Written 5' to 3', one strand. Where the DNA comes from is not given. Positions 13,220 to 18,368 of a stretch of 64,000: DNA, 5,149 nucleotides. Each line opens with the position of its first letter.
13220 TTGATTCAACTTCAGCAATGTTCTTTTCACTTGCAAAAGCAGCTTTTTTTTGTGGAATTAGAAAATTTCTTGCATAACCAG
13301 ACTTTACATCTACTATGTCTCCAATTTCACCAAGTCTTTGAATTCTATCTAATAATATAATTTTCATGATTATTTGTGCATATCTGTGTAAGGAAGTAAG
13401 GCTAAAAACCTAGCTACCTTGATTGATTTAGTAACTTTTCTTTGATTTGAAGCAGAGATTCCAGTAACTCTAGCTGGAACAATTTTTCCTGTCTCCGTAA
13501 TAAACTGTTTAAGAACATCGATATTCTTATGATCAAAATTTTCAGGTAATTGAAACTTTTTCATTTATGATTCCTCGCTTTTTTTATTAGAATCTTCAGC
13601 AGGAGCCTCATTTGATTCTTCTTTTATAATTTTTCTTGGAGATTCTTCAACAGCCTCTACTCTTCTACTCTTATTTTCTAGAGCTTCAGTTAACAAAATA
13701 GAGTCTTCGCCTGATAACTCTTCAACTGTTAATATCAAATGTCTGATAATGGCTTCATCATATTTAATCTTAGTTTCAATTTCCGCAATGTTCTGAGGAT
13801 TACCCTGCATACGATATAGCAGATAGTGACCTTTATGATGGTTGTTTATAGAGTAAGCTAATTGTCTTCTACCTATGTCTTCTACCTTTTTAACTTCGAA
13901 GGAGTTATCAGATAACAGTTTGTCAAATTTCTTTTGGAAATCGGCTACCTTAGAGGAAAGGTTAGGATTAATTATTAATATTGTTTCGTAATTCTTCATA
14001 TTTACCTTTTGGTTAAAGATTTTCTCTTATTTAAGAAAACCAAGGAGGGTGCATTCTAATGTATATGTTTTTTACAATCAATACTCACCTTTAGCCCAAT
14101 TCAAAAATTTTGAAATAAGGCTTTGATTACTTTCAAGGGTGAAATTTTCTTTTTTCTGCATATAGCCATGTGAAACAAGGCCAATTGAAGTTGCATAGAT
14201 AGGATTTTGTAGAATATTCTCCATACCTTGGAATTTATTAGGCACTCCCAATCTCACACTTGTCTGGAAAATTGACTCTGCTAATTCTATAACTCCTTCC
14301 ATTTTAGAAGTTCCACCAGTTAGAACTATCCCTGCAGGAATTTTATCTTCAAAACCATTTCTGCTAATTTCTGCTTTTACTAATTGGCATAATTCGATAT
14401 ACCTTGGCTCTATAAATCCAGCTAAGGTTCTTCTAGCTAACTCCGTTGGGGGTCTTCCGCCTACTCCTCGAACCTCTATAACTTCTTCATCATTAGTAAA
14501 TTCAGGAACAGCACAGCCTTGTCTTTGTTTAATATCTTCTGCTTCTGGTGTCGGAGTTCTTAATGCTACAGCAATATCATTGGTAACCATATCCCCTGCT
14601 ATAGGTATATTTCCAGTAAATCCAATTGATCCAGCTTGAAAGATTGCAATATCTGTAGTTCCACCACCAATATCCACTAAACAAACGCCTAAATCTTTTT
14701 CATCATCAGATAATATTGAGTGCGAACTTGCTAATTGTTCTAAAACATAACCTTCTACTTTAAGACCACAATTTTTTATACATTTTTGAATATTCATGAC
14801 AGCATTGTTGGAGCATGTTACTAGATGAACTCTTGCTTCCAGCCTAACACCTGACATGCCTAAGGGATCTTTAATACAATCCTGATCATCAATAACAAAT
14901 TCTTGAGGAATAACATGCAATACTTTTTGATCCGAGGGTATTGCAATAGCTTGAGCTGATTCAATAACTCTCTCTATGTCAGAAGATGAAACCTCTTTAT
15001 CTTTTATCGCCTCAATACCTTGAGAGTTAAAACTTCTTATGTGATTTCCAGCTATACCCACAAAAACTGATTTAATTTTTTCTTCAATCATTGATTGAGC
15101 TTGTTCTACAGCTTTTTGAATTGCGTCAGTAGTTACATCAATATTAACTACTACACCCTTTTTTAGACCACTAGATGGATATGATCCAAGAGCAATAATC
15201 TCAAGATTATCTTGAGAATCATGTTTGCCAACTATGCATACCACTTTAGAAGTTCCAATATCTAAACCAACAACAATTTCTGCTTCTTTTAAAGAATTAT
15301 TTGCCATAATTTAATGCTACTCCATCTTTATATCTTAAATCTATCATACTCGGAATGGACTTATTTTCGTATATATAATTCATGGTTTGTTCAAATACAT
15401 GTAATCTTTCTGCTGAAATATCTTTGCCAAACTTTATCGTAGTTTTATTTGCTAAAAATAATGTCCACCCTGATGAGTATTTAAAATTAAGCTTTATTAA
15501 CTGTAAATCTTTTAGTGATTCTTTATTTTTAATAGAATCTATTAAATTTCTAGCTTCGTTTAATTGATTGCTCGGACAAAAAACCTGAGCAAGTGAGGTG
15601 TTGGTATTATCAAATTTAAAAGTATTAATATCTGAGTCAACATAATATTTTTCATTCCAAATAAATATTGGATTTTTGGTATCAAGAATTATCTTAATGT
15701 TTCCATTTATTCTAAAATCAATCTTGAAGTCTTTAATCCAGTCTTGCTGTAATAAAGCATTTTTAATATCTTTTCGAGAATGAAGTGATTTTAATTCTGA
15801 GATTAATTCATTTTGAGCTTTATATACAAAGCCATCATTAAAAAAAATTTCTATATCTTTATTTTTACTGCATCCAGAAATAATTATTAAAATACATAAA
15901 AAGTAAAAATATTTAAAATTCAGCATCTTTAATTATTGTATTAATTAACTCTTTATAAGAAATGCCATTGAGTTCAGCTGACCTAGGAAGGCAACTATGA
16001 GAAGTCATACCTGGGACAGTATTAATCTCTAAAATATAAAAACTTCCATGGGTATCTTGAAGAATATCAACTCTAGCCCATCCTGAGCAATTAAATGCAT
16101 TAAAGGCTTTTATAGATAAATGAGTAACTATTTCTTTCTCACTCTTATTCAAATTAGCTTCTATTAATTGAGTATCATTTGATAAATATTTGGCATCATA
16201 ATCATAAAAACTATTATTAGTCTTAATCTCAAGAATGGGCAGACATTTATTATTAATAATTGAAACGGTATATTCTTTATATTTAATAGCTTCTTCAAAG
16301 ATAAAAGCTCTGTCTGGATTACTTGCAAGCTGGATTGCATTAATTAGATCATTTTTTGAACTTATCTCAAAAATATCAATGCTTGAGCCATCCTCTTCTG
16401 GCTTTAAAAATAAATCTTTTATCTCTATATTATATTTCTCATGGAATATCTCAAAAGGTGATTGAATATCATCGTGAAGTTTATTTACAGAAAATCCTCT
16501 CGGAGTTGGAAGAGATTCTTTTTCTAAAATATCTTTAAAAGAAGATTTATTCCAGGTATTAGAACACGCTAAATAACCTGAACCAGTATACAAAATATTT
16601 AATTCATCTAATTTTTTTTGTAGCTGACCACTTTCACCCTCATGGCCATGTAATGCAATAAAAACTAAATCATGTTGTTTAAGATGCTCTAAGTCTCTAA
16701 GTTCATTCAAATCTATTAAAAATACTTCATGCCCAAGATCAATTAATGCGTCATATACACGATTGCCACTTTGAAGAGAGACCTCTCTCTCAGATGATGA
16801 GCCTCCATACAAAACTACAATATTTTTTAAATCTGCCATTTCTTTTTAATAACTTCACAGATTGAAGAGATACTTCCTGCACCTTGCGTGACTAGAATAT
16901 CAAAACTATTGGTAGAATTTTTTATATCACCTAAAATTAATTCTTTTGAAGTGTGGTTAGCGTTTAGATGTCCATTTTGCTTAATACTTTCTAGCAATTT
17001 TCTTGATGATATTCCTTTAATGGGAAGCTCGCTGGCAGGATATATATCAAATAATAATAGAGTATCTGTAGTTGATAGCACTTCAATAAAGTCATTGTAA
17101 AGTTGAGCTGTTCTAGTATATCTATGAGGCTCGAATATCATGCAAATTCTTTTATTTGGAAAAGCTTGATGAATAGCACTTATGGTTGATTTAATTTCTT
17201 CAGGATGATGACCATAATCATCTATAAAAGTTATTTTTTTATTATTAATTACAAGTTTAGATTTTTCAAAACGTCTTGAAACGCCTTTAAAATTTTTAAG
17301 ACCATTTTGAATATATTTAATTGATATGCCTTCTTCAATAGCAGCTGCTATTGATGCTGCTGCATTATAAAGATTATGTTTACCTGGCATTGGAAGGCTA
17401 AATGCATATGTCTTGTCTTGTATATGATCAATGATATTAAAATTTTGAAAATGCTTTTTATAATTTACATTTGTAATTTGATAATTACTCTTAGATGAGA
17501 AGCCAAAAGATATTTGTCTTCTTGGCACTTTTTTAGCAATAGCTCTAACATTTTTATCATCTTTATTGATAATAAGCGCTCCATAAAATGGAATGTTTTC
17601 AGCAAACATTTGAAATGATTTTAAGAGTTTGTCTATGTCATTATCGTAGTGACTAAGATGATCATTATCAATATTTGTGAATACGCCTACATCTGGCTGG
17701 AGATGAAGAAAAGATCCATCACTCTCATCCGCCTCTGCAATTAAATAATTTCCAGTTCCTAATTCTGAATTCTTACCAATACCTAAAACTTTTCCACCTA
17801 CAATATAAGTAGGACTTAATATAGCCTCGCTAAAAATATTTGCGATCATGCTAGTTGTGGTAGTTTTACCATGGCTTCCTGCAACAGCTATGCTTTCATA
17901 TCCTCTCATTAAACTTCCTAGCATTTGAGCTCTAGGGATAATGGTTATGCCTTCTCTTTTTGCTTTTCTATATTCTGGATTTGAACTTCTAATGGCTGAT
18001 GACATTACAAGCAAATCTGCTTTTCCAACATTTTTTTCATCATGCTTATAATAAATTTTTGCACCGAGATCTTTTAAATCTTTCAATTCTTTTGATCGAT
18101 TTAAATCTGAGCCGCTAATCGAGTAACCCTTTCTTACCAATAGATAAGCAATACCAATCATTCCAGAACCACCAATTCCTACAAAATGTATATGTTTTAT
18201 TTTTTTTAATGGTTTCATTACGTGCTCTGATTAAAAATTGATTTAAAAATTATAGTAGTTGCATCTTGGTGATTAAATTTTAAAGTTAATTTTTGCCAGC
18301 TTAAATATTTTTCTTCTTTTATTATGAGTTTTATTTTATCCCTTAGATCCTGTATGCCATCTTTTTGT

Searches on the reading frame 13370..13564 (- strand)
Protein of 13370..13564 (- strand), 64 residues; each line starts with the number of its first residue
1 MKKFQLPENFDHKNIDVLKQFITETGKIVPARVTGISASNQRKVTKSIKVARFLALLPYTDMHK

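Call 60: search_protein_families(library=ncbifam, proteins=[window:13370-13564:-], max_evalue=0.00001)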
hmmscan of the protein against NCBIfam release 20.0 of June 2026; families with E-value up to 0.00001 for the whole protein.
window:13370-13564:- (64 aa): 1 family
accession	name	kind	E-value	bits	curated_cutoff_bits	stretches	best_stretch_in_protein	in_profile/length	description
TIGR00165.1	S18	equivalog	2.9e-21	75.5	38.75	1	9-61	17-69/70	30S ribosomal protein S18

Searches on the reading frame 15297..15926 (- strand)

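Call 4: search_protein_families(library=pfam, proteins=[window:15297-15926:-])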
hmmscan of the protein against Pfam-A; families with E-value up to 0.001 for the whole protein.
window:15297-15926:- (209 aa): 1 family
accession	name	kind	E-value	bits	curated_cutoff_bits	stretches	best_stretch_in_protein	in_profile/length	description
PF03799.20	FtsQ_DivIB_C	-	3e-07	31.7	21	1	89-198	2-114/114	Cell division protein FtsQ/DivIB, C-terminal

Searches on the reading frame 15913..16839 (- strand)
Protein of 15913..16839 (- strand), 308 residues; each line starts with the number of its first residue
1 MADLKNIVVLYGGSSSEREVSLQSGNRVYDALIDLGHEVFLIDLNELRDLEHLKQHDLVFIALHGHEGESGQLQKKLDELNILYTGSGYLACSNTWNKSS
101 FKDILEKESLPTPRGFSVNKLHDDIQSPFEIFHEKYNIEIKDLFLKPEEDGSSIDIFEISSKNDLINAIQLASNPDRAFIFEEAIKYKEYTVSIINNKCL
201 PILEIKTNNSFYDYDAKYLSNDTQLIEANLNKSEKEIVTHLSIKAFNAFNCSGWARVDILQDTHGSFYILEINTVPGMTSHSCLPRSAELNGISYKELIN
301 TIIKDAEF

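Call 60: search_protein_families(library=ncbifam, proteins=[window:15913-16839:-], max_evalue=0.00001)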
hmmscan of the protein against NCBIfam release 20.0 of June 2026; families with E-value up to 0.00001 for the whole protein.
window:15913-16839:- (308 aa): 31 families (the best 25 are shown)
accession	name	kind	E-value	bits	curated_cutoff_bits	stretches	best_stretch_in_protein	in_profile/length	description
NF002378.0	PRK01372.1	subfamily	4.5e-88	294.9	243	1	3-307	5-302/305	D-alanine--D-alanine ligase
TIGR01205.1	D_ala_D_alaTIGR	subfamily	1.1e-76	257.8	245.65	1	7-306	2-317/318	D-alanine--D-alanine ligase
NF011169.0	PRK14571.1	equivalog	2.1e-63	214.5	404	1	7-306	3-295/300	D-alanyl-alanine synthetase A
NF002528.0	PRK01966.1-4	subfamily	4e-61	206.9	262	1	49-306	93-358/366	D-alanine--D-alanine ligase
NF011167.0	PRK14569.1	equivalog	5e-52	177.1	410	1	6-306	5-295/296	D-alanyl-alanine synthetase A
NF002527.0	PRK01966.1-3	equivalog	8.7e-52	176.4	310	1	55-305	76-327/332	D-alanine--D-alanine ligase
NF002526.0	PRK01966.1-2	equivalog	2.5e-50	171.4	449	1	54-305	92-346/362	D-alanine--D-alanine ligase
NF000091.3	D_ala_D_ser_VanG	exception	1.9e-44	151.9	495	1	53-305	91-342/344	D-alanine--D-serine ligase VanG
NF002525.0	PRK01966.1-1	equivalog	1.7e-43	149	457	1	48-304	91-348/364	D-alanine--D-alanine ligase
NF002529.0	PRK01966.1-5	equivalog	4.1e-39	134.5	472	1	54-305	84-335/348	D-alanine--D-alanine ligase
NF000207.3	D_ala_D_ser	equivalog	8.8e-39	133.6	520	1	53-306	87-339/342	D-alanine--D-serine ligase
NF011170.0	PRK14572.1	equivalog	4.8e-37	127.8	489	1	56-303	89-342/351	D-alanyl-alanine synthetase A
NF000036.1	D_ala_D_ser_VanE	exception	2.3e-31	109.2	700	1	52-303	87-337/352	D-alanine--D-serine ligase VanE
NF000093.1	D_ala_D_ser_VanN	exception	2.8e-29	102.2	700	1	56-307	91-341/343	D-alanine--D-serine ligase VanN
NF000032.1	D_ala_D_ser_VanL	exception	5.5e-29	101.4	750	1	55-307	93-344/349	D-alanine--D-serine ligase VanL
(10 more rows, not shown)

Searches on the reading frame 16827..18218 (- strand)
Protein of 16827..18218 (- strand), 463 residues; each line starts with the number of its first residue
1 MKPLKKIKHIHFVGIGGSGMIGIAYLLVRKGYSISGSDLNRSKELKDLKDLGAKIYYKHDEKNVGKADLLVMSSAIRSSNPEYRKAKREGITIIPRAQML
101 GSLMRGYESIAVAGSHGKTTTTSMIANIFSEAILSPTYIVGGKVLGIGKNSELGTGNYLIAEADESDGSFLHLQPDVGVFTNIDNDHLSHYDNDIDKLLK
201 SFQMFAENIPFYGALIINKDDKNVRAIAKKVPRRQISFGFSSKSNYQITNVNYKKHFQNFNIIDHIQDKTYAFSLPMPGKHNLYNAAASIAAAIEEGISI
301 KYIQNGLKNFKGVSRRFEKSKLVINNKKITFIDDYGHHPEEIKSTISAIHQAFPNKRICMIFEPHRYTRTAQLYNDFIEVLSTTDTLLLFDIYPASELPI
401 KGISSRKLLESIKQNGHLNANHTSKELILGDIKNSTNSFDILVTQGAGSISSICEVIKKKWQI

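Call 60: search_protein_families(library=ncbifam, proteins=[window:16827-18218:-], max_evalue=0.00001)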
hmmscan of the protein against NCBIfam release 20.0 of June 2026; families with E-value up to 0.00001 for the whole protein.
window:16827-18218:- (463 aa): 23 families
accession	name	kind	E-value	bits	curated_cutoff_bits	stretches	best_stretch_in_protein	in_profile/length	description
TIGR01082.1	murC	equivalog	7.7e-151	503.2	335.1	1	9-456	1-447/449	UDP-N-acetylmuramate--L-alanine ligase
NF011171.0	PRK14573.1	equivalog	1.3e-101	340.9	1015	1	5-458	2-445/809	bifunctional UDP-N-acetylmuramate--L-alanine ligase/D-alanine--D-alanine ligase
TIGR01081.1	mpl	equivalog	7.3e-48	163.7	388.7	1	9-421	1-410/448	UDP-N-acetylmuramate:L-alanyl-gamma-D-glutamyl-meso-diaminopimelate ligase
NF053645.1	pMurC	equivalog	4.1e-33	114.8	560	2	243-354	285-390/492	pseudomurein biosynthesis peptide ligase pMurC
TIGR01087.1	murD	equivalog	3.6e-30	105.4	211.95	1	10-335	2-323/441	UDP-N-acetylmuramoyl-L-alanine--D-glutamate ligase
NF001126.0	PRK00139.1-4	equivalog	7.9e-29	100.5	373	1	176-362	195-374/486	UDP-N-acetylmuramoyl-L-alanyl-D-glutamate--2,6-diaminopimelate ligase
NF053648.1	pMurE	equivalog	4.9e-26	91.5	600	1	173-361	188-359/464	pseudomurein biosynthesis peptide ligase pMurE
TIGR01143.1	murF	subfamily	7e-26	91.1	288.6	1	173-357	148-326/418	UDP-N-acetylmuramoyl-tripeptide--D-alanyl-D-alanine ligase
NF001124.0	PRK00139.1-2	equivalog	1.4e-25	90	476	1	176-362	200-383/500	UDP-N-acetylmuramoyl-L-alanyl-D-glutamate--2,6-diaminopimelate ligase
NF008896.0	PRK11929.1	equivalog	8e-25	86.8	1023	1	174-358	679-864/965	bifunctional UDP-N-acetylmuramoyl-L-alanyl-D-glutamate--2,6-diaminopimelate ligase MurE/UDP-N-acetylmuramoyl-tripeptide--D-alanyl-D-alanine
TIGR01085.1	murE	subfamily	3.2e-22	79.1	257.3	1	176-362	179-364/472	UDP-N-acetylmuramyl-tripeptide synthetase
NF053646.1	pMurD1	equivalog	3.1e-21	75.6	610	2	173-351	183-350/465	pseudomurein biosynthesis peptide ligase pMurD1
NF010623.0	PRK14016.1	subfamily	3.4e-20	71.8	877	1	176-363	567-767/871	cyanophycin synthetase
TIGR02068.2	cya_phycin_syn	equivalog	2.9e-19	68.6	850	1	175-362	565-764/862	cyanophycin synthetase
NF033197.0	F430_CfbE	equivalog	1.7e-14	53.7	250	1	21-349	10-336/430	coenzyme F430 synthase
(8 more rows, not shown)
